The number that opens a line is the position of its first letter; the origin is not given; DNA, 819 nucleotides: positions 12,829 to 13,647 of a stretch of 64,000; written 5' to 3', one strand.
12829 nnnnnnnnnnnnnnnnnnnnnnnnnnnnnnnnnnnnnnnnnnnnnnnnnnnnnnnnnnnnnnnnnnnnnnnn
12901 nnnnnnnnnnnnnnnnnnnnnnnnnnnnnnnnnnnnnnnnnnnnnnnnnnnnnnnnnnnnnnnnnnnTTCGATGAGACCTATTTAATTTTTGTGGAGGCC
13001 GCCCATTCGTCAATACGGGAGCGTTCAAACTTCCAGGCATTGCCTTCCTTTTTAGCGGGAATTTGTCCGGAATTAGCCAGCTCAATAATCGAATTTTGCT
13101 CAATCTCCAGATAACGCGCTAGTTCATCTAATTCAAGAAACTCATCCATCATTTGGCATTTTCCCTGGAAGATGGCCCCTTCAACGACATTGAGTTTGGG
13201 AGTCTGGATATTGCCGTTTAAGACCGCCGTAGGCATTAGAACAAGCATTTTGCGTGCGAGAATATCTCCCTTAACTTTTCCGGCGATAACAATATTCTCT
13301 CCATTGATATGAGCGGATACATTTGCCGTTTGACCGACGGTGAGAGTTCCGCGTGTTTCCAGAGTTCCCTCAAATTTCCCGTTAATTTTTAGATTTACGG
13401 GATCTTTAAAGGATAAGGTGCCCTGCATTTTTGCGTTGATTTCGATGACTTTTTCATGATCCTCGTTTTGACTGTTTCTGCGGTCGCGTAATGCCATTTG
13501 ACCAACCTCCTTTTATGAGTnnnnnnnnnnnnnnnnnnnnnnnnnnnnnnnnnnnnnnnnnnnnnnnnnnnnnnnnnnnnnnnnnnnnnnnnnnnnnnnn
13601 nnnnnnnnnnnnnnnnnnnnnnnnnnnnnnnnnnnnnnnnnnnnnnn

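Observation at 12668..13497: Bactofilin fused to an excisionase-type HTH, adjacent to a membrane-anchored HTH paralog: candidate DNA-cytoskeleton-membrane tether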

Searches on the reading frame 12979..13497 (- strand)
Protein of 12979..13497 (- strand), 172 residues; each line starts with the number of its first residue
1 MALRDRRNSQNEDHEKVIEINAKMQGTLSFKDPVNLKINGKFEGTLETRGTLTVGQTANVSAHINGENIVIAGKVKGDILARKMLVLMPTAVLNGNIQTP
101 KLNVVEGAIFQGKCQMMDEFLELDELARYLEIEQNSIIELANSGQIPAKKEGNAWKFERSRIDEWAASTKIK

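Call 3: search_protein_families(library=pfam, proteins=[window:12979-13497:-], max_evalue=1)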
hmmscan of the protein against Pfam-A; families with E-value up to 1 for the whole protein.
window:12979-13497:- (172 aa): 3 families
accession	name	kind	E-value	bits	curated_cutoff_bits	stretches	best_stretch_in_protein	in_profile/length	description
PF04519.19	Bactofilin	-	6.1e-25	87.8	27.9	1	17-115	2-98/98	Polymer-forming cytoskeletal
PF12728.13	HTH_17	-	1.2e-09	38.7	27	1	121-168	2-49/51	Helix-turn-helix domain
PF13591.12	MerR_2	-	0.049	13.9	29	1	122-164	2-44/84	MerR HTH family regulatory protein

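Call 4: search_protein_families(library=ncbifam, proteins=[window:12979-13497:-], max_evalue=1)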
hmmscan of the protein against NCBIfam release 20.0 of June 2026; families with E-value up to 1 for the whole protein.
window:12979-13497:- (172 aa): 4 families
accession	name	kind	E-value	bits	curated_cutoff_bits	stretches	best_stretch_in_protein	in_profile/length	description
NF047737.1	antiphage_MADS1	equivalog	9.2e-13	48.2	80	1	118-165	1-48/49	methylation-associated defense system helix-turn-helix domain-containing protein MAD1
TIGR01764.1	excise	domain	5.1e-06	26.8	28.8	1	124-167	5-48/49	excisionase family DNA-binding protein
NF012196.1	Ig_like_ice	domain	0.0049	16.7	50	1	10-60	42-93/108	Ig-like domain-containing protein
NF040990.2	MamR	equivalog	0.0068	16.7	100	1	125-156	48-79/91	magnetosome protein MamR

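Call 6: find_homologous_proteins(query=window:12979-13497:-)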
Query window:12979-13497:- (172 aa): 1543 proteins with E <= 0.001 among 1579 candidates; the best 120 are listed.
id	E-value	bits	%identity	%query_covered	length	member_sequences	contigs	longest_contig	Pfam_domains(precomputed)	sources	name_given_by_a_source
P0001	4.0e-106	370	100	100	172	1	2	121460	PF12728.14,PF04519.20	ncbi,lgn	-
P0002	7.8e-87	307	82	100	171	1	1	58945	PF12728.14,PF04519.20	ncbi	ncbi:MAG: polymer-forming cytoskeletal protein [Candidatus Omnitrophota bacterium]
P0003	1.7e-80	286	77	100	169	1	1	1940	PF12728.14,PF04519.20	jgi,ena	-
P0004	1.2e-79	284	71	100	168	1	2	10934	PF12728.14,PF04519.20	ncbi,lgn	-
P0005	2.3e-79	283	76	100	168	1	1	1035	PF12728.14,PF04519.20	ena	-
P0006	2.6e-79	283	75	100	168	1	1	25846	PF12728.14,PF04519.20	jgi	-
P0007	4.1e-79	282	74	100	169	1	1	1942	PF12728.14,PF04519.20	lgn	-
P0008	6.8e-79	281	76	100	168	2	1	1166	PF12728.14,PF04519.20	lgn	-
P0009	8.9e-79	281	74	100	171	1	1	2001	PF12728.14,PF04519.20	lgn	-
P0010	3.7e-78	279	72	100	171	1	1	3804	PF12728.14,PF04519.20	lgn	-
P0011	4.8e-78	278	74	100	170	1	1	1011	PF12728.14,PF04519.20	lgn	-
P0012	6.7e-78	278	74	100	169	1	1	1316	PF12728.14,PF04519.20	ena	-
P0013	8.0e-78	278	73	100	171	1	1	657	PF12728.14,PF04519.20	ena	-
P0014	1.4e-77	277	73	100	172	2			PF12728.14,PF04519.20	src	-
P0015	2.8e-77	276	72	100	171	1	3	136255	PF12728.14,PF04519.20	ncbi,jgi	-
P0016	3.1e-77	276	70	100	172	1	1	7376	PF12728.14,PF04519.20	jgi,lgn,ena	-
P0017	8.7e-77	274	73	100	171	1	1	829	PF12728.14,PF04519.20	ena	-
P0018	1.1e-76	274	73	99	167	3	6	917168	PF12728.14,PF04519.20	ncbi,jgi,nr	ncbi:MAG TPA: polymer-forming cytoskeletal protein [Candidatus Omnitrophota bacterium]|nr:polymer-fo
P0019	1.3e-76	274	72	99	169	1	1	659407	PF12728.14,PF04519.20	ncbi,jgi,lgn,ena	ncbi:MAG: polymer-forming cytoskeletal protein [Candidatus Omnitrophota bacterium]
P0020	1.5e-76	274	72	100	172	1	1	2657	PF12728.14,PF04519.20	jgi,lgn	-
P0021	1.6e-76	273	70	100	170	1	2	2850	PF12728.14,PF04519.20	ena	-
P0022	1.8e-76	273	72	97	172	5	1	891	PF12728.14,PF04519.20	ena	-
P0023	2.3e-76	273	72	100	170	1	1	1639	PF12728.14,PF04519.20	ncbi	-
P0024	2.6e-76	273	72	100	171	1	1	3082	PF12728.14,PF04519.20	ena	-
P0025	6.2e-76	272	70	100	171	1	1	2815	PF12728.14,PF04519.20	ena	-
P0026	6.8e-76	271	70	99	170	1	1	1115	PF12728.14,PF04519.20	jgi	jgi:excisionase family DNA binding protein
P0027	8.5e-76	271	72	100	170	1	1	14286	PF12728.14,PF04519.20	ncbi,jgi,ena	-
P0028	8.7e-76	271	71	100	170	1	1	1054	PF12728.14,PF04519.20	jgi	jgi:excisionase family DNA binding protein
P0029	9.1e-76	271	71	98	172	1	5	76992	PF12728.14,PF04519.20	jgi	-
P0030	1.0e-75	271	71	100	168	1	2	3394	PF12728.14,PF04519.20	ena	-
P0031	1.0e-75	271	72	100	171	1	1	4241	PF12728.14,PF04519.20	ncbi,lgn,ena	-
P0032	1.2e-75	271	72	100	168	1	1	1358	PF12728.14,PF04519.20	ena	-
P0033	1.5e-75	270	70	100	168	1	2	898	PF12728.14,PF04519.20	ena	-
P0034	2.4e-75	270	70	100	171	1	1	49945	PF12728.14,PF04519.20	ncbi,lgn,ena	-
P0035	2.6e-75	270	71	100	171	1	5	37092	PF12728.14,PF04519.20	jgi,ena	-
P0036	3.2e-75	269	71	100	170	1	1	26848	PF12728.14,PF04519.20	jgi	-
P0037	3.2e-75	269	71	100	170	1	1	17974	PF12728.14,PF04519.20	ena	-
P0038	3.3e-75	269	72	100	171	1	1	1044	PF12728.14,PF04519.20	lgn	-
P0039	3.3e-75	269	70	100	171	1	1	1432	PF12728.14,PF04519.20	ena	-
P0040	4.3e-75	269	71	100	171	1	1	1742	PF12728.14,PF04519.20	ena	-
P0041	5.2e-75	269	71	100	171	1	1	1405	PF12728.14,PF04519.20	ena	-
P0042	5.9e-75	268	70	100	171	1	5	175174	PF12728.14,PF04519.20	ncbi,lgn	-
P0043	6.2e-75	268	70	100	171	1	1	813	PF12728.14,PF04519.20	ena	-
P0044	8.7e-75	268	72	100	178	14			PF12728.14,PF04519.20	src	-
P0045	1.1e-74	268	69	99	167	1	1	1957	PF12728.14,PF04519.20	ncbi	-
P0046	1.2e-74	267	70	100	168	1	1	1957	PF12728.14,PF04519.20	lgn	-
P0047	1.7e-74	267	70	99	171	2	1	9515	PF12728.14,PF04519.20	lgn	-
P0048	1.7e-74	267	69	100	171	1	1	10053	PF12728.14,PF04519.20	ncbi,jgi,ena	ncbi:MAG: polymer-forming cytoskeletal protein [Candidatus Omnitrophota bacterium]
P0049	1.9e-74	267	71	100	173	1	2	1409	PF12728.14,PF04519.20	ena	-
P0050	2.9e-74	266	69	100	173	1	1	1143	PF12728.14,PF04519.20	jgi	-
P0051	3.1e-74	266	70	98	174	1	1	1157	PF12728.14,PF04519.20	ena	-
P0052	3.2e-74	266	71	100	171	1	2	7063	PF12728.14,PF04519.20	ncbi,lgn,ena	-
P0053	3.2e-74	266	70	100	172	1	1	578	PF12728.14,PF04519.20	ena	-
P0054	3.3e-74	266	71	100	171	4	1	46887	PF12728.14,PF04519.20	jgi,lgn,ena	-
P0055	3.5e-74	266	71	100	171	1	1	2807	PF12728.14,PF04519.20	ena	-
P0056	5.1e-74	265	68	99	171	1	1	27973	PF12728.14,PF04519.20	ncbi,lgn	-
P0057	6.3e-74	265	71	100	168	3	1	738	PF12728.14,PF04519.20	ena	-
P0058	7.4e-74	265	72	100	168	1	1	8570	PF12728.14,PF04519.20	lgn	-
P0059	8.8e-74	265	70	100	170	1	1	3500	PF12728.14,PF04519.20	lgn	-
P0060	8.8e-74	265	70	100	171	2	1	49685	PF12728.14,PF04519.20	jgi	jgi:excisionase family DNA binding protein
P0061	9.2e-74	264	71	98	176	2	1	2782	PF12728.14,PF04519.20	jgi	jgi:excisionase family DNA binding protein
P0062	9.5e-74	264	70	100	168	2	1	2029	PF12728.14,PF04519.20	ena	-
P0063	1.1e-73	264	72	97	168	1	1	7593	PF12728.14,PF04519.20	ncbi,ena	-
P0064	1.1e-73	264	70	99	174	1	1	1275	PF12728.14,PF04519.20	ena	-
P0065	1.1e-73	264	72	100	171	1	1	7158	PF12728.14,PF04519.20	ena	-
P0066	1.2e-73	264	70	100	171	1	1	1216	PF12728.14,PF04519.20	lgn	-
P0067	1.3e-73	264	67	100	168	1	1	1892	PF12728.14,PF04519.20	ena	-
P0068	1.4e-73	264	70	100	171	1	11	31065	PF12728.14,PF04519.20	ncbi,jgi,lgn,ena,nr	ncbi:MAG: hypothetical protein A2787_03095 [Omnitrophica WOR_2 bacterium RIFCSPHIGHO2_01_FULL_48_9]|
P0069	1.4e-73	264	70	99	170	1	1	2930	PF12728.14,PF04519.20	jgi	-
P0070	1.6e-73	264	71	91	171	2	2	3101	PF12728.14,PF04519.20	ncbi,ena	-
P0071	1.7e-73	264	69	100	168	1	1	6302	PF12728.14,PF04519.20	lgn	-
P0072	2.1e-73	263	69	100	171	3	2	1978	PF12728.14,PF04519.20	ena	-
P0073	2.5e-73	263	69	97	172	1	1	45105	PF12728.14,PF04519.20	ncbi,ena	-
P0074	2.6e-73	263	69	100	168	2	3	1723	PF12728.14,PF04519.20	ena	-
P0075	2.8e-73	263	70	97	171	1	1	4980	PF12728.14,PF04519.20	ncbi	-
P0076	2.9e-73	263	71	99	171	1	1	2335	PF12728.14,PF04519.20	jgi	jgi:excisionase family DNA binding protein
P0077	3.1e-73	263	67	100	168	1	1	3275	PF12728.14,PF04519.20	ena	-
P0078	3.3e-73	263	67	100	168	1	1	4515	PF12728.14,PF04519.20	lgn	-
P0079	3.4e-73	263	70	99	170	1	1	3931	PF12728.14,PF04519.20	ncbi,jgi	jgi:excisionase family DNA binding protein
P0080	3.4e-73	263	71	99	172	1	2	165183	PF12728.14,PF04519.20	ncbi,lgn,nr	ncbi:MAG: polymer-forming cytoskeletal protein [Candidatus Omnitrophota bacterium]|nr:polymer-formin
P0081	3.5e-73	263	71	100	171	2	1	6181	PF12728.14,PF04519.20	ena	-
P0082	3.5e-73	263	71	99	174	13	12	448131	PF12728.14,PF04519.20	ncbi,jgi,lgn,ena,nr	ncbi:MAG TPA: polymer-forming cytoskeletal protein [Candidatus Omnitrophota bacterium]|nr:polymer-fo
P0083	3.8e-73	262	69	99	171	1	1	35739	PF12728.14,PF04519.20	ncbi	-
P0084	3.9e-73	262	69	100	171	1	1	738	PF12728.14,PF04519.20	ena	-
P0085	3.9e-73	262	68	100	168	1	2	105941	PF12728.14,PF04519.20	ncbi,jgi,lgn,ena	-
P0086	4.0e-73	262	68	100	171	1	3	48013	PF12728.14,PF04519.20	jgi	-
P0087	4.3e-73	262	67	100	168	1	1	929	PF12728.14,PF04519.20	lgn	-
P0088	4.4e-73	262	69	100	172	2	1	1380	PF12728.14,PF04519.20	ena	-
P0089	6.2e-73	262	70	100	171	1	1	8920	PF12728.14,PF04519.20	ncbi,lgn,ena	-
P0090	6.5e-73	262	70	99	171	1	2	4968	PF12728.14,PF04519.20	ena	-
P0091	7.3e-73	262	67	100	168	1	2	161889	PF12728.14,PF04519.20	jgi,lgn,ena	-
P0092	7.7e-73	261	69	99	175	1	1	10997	PF12728.14,PF04519.20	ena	-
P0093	9.8e-73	261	69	99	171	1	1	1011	PF12728.14,PF04519.20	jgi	-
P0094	1.1e-72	261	67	100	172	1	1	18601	PF12728.14,PF04519.20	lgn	-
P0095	1.1e-72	261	69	99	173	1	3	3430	PF12728.14,PF04519.20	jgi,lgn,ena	-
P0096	1.2e-72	261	70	100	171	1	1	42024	PF12728.14,PF04519.20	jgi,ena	-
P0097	1.3e-72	261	70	98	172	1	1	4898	PF12728.14,PF04519.20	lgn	-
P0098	1.6e-72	260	69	100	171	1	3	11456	PF12728.14,PF04519.20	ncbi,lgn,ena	-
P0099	1.6e-72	260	69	100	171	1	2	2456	PF12728.14,PF04519.20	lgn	-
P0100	2.0e-72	260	69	100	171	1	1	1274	PF12728.14,PF04519.20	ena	-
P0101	2.2e-72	260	68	100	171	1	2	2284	PF12728.14,PF04519.20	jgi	jgi:excisionase family DNA binding protein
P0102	2.3e-72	260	71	98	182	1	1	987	PF12728.14,PF04519.20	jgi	jgi:excisionase family DNA binding protein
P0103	2.5e-72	260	69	99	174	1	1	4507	PF12728.14,PF04519.20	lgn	-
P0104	2.5e-72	260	69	100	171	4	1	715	PF12728.14,PF04519.20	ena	-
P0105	2.6e-72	260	68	99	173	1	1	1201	PF12728.14,PF04519.20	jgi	-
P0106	2.8e-72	260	69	100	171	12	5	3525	PF12728.14,PF04519.20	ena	-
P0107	3.0e-72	260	70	100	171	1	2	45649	PF12728.14,PF04519.20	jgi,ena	-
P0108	3.2e-72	259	69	98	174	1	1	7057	PF12728.14,PF04519.20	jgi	jgi:excisionase family DNA binding protein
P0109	3.3e-72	259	71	100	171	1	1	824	PF12728.14,PF04519.20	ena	-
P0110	3.4e-72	259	69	99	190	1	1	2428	PF12728.14,PF04519.20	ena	-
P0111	3.9e-72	259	65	100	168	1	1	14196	PF12728.14,PF04519.20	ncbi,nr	ncbi:MAG: polymer-forming cytoskeletal protein [Candidatus Omnitrophota bacterium]|nr:polymer-formin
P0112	4.0e-72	259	70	98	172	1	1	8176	PF12728.14,PF04519.20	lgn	-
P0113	5.0e-72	259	69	100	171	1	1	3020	PF12728.14,PF04519.20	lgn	-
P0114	7.2e-72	258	69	100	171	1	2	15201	PF12728.14,PF04519.20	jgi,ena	-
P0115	7.4e-72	258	69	100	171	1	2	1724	PF12728.14,PF04519.20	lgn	-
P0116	8.0e-72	258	68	99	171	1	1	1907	PF12728.14,PF04519.20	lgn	-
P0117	8.3e-72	258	70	99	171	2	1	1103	PF12728.14,PF04519.20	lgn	-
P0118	8.3e-72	258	70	100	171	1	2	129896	PF12728.14,PF04519.20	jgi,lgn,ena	-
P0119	8.4e-72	258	69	100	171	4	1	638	PF12728.14,PF04519.20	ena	-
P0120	8.6e-72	258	67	100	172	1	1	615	PF12728.14,PF04519.20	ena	-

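Call 8: find_encoding_contigs(protein=P0001, flank=6000, max_places=3)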
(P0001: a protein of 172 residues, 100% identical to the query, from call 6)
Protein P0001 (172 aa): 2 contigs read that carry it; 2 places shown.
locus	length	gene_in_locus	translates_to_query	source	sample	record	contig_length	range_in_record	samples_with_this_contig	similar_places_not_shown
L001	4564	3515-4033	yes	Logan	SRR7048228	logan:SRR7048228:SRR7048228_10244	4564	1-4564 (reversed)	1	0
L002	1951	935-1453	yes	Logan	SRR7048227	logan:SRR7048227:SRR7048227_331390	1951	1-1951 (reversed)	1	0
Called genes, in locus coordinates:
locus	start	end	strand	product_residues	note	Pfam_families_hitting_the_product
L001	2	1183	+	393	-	?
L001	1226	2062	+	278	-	PF04748:Polysacc_deac_2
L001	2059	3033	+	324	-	PF00814:TsaD, PF22521:HypF_C_2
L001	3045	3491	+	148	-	PF02308:MgtC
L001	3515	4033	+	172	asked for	PF04519:Bactofilin, PF12728:HTH_17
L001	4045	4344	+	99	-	PF12728:HTH_17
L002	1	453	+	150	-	?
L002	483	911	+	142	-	PF02308:MgtC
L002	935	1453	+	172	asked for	PF04519:Bactofilin, PF12728:HTH_17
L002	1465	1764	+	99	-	PF12728:HTH_17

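Call 9: find_encoding_contigs(protein=P0018, flank=6000, max_places=3)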
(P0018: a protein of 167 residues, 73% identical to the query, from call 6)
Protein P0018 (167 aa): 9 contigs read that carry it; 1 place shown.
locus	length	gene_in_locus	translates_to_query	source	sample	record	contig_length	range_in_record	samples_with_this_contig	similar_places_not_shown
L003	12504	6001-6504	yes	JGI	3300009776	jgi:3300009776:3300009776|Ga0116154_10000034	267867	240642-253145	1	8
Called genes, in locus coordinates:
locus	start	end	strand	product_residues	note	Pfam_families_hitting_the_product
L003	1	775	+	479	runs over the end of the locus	PF01425:Amidase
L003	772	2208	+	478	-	PF02934:GatB_N, PF02637:GatB_Yqey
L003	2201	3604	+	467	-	PF22694:CtpB_N-like (weak), PF00595:PDZ, PF13180:PDZ_2, PF17820:PDZ_6, PF03572:Peptidase_S41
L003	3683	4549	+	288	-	PF04748:Polysacc_deac_2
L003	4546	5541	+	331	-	PF02543:Carbam_trans_N (faint), PF00814:TsaD, PF22521:HypF_C_2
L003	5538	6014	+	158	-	PF02308:MgtC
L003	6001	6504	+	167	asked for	PF04519:Bactofilin, PF12728:HTH_17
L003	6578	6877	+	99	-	PF12728:HTH_17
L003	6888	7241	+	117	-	-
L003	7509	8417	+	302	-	PF00589:Phage_integrase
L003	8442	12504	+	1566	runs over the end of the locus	PF13195:DUF4011, PF13086:AAA_11 (weak), PF13245:AAA_19 (faint), PF13086:AAA_11 (weak), PF13087:AAA_12, PF18741:MTES_1575, PF11784:DUF3320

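Call 11: find_related_loci(query=window:12979-13497:-, collection=genome_contigs, flank=6000)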
Query window:12979-13497:- (172 aa) in genome_contigs; peptide patterns used: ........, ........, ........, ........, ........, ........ (x = any residue, [..] = any of these).
97 stretches matched a pattern; 25 encode a relative of the query (tblastn E <= 1e-3); 25 distinct loci.
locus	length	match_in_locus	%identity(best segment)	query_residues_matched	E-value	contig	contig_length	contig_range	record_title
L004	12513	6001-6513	82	1-172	5e-95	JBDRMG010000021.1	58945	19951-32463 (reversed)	MAG: Candidatus Omnitrophota bacterium isolate MEGAHIT-group-1.82 k141_10802420, whole genome shotgun sequence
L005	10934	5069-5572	71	1-172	3e-87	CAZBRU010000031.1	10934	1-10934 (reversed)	MAG TPA_asm: uncultured Planctomycetales bacterium isolate ERP125453_co2_380 genome assembly, contig: NODE_2622_length_1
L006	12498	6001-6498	73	1-171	7e-86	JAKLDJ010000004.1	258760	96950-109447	MAG: Candidatus Omnitrophota bacterium isolate RA.bin107 RA.bin107_4, whole genome shotgun sequence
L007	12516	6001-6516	72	1-171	7e-81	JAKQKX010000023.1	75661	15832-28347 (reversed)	MAG: Candidatus Omnitrophota bacterium isolate USDV_maxbin.135_sub k141_1122618, whole genome shotgun sequence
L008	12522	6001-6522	63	1-171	2e-77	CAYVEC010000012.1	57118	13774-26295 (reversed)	MAG TPA_asm: uncultured Planctomycetales bacterium isolate SRP263991_co7_332 genome assembly, contig: NODE_496_length_57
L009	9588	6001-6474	59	15-172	8e-64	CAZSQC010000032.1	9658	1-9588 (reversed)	MAG TPA_asm: uncultured Planctomycetales bacterium isolate SRP278252_co2_861 genome assembly, contig: NODE_14930_length_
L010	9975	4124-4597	58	14-171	2e-62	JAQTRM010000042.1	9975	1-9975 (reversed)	MAG: Candidatus Omnitrophota bacterium isolate STB_163 NODE_17894_length_9975_cov_11.611089_Sandtown_B, whole genome sho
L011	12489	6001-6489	60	9-171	7e-62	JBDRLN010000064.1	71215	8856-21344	MAG: Candidatus Omnitrophota bacterium isolate MEGAHIT-group-1.780 k141_10396128, whole genome shotgun sequence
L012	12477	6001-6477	58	14-172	3e-60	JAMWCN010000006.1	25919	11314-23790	MAG: Candidatus Omnitrophota bacterium isolate QZM4_1.bins.127.Tibet NODE_4676_length_25919_cov_4.567346, whole genome s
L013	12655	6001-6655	54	1-171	1e-59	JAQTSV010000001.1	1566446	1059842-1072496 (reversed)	MAG: Candidatus Omnitrophota bacterium isolate STB_25 NODE_1_length_1566446_cov_7.163386_Sandtown_B, whole genome shotgu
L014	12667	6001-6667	53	1-171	6e-60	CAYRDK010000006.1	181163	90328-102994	MAG TPA_asm: uncultured Planctomycetia bacterium isolate binchicken_co266_257 genome assembly, contig: NODE_166_length_1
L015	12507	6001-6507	56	14-172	1e-59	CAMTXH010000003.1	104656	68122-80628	MAG: uncultured Omnitrophica bacterium isolate G01_MAG_00006 genome assembly, contig: G01_MAG_00006_000000000003, whole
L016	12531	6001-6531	54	6-171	4e-59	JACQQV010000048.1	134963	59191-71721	MAG: Candidatus Omnitrophota bacterium isolate NC_groundwater_1342_Ag_S-0.2um_51_121 S_p2_S4_coassembly_k141_3381066, wh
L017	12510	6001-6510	56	1-170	4e-59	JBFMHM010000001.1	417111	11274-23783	MAG: Candidatus Omnitrophota bacterium isolate MAG323 MAG323_1, whole genome shotgun sequence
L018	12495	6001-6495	55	1-171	1e-58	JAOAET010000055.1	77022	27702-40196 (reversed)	MAG: Candidatus Omnitrophota bacterium isolate SKW267 k141_1178559, whole genome shotgun sequence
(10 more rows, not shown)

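Call 15: search_solved_structures(query=window:12979-13497:-, max_evalue=1, show_alignments=3)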
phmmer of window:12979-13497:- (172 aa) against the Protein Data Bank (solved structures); distinct sequences matched with E-value up to 1: 2.
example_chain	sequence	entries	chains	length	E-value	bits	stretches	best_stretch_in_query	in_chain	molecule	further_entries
6ria_A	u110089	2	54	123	5.9e-07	32.7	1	35-114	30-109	bactofilin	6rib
2n3d_A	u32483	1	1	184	3.9e-06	30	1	35-114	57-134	Bactofilin A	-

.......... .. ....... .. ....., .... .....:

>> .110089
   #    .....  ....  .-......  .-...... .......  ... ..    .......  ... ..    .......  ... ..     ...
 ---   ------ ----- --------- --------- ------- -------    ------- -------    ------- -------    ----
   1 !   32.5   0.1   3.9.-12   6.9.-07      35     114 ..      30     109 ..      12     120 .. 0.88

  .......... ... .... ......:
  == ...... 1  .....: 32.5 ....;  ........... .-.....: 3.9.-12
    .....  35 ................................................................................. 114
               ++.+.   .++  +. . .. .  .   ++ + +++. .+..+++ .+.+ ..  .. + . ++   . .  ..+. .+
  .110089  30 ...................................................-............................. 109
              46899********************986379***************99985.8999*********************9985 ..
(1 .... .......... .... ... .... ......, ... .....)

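Call 17: search_protein_representatives(protein=window:12979-13497:-)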
Query: 172 residues. Proteins with E-value up to 0.001 (for the whole library): 11927; up to 1e-10: 882; up to 1e-30: 23. The best 150 are listed.
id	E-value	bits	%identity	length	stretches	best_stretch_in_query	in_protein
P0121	1.2e-52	194.2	56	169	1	1-172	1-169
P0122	2.1e-49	183.7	57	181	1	11-171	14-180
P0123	1.3e-43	164.8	53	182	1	14-171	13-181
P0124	7.1e-43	162.5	48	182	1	6-171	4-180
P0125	2.6e-41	157.4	48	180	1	6-169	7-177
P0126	1.0e-38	149.0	47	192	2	6-126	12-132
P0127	1.1e-38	148.8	47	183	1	7-172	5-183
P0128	1.2e-38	148.7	47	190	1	11-169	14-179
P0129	4.2e-38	146.9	41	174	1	3-169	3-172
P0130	5.7e-38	146.5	42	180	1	9-170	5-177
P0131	2.5e-36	141.2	44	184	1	4-172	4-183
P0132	5.1e-36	140.2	42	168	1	10-168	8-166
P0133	1.7e-35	138.5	63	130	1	1-117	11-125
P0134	2.3e-35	138.0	45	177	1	9-171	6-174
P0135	7.8e-34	133.1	44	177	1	11-171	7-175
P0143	8.7e-32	126.4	55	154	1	9-113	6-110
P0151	1.1e-25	106.6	33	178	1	7-171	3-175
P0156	1.9e-24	102.6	46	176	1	4-112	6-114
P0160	8.4e-23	97.2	41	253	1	8-128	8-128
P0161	1.6e-22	96.3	46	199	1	48-169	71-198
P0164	3.3e-22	95.3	47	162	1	12-116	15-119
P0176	4.7e-20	88.3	33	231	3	111-170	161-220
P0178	9.9e-20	87.3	31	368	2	24-118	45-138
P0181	1.8e-19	86.4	29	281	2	16-119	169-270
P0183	2.8e-19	85.8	47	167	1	17-118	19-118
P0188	3.1e-18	82.4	31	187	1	16-169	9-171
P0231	4.6e-15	72.1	48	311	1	76-172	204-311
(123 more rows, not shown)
